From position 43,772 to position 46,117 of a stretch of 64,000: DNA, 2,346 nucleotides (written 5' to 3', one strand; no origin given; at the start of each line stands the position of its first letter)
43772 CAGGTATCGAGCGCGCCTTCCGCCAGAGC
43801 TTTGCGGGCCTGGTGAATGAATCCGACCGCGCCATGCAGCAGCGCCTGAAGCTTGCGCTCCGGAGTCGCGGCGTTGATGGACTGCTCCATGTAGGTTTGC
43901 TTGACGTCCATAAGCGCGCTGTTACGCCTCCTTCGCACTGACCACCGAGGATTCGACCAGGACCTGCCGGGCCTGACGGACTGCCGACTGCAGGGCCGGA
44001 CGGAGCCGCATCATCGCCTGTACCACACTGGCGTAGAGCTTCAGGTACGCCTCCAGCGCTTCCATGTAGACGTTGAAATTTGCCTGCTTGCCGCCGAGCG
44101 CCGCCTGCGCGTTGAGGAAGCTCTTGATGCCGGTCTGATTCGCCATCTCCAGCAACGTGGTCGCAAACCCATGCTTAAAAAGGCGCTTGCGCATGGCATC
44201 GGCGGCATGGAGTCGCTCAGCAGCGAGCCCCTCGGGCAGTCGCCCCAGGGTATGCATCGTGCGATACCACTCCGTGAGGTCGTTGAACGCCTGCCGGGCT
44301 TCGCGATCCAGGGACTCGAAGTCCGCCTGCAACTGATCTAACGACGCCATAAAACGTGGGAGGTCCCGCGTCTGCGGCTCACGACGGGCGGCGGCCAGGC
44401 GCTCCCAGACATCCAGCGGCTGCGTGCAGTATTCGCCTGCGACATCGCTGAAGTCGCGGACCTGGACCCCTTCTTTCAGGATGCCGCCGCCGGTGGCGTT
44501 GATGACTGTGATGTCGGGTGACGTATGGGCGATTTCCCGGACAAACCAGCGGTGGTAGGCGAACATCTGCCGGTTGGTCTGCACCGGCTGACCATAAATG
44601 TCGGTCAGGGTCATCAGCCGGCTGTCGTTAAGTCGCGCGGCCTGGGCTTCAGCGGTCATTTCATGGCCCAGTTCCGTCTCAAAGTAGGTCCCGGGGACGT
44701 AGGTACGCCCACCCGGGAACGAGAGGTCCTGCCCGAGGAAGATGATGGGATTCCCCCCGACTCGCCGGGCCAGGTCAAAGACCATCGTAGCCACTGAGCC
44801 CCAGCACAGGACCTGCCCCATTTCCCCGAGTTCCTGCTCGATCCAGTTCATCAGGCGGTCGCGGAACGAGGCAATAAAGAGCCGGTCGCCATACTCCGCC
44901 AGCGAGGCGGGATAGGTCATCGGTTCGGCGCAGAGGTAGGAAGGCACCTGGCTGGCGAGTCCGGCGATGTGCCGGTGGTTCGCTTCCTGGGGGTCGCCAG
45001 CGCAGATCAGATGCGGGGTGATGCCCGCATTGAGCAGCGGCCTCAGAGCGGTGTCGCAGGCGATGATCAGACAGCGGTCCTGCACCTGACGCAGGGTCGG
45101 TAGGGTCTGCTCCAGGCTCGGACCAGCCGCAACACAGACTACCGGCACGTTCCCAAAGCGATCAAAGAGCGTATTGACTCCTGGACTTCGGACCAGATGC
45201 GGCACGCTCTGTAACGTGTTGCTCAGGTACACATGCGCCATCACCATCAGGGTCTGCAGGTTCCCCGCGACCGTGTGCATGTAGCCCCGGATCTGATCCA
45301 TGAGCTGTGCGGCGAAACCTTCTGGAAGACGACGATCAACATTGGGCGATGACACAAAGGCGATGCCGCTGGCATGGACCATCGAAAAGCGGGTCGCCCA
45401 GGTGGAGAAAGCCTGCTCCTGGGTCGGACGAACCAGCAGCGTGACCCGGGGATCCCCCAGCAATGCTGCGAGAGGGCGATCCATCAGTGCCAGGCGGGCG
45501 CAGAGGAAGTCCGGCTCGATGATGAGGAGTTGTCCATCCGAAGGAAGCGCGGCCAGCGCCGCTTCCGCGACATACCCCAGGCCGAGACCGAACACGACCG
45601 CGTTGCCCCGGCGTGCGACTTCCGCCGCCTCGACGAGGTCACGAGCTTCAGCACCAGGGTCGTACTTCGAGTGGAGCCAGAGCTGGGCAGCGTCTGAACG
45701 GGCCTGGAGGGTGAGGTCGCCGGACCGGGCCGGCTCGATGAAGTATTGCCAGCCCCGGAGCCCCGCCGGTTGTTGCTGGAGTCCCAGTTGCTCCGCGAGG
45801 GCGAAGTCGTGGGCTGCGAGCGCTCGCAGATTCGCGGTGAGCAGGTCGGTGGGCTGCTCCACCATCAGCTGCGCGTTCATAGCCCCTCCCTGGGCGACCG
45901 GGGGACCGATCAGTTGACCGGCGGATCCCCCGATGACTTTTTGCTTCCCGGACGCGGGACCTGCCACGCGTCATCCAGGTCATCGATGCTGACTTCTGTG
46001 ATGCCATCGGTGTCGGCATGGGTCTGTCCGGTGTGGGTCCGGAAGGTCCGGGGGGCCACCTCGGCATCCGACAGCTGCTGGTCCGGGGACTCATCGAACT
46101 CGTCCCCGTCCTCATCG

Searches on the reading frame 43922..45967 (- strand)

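Call 39: search_protein_families(library=ncbifam, proteins=[window:43922-45967:-], max_evalue=0.00001)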
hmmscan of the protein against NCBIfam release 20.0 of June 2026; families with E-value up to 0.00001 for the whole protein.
window:43922-45967:- (681 aa): 1 family
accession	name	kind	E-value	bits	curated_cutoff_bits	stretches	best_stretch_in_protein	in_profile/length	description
NF050051.1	FlagModPseD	domain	6.7e-16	58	670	1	252-601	204-553/640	flagellin modification protein PseD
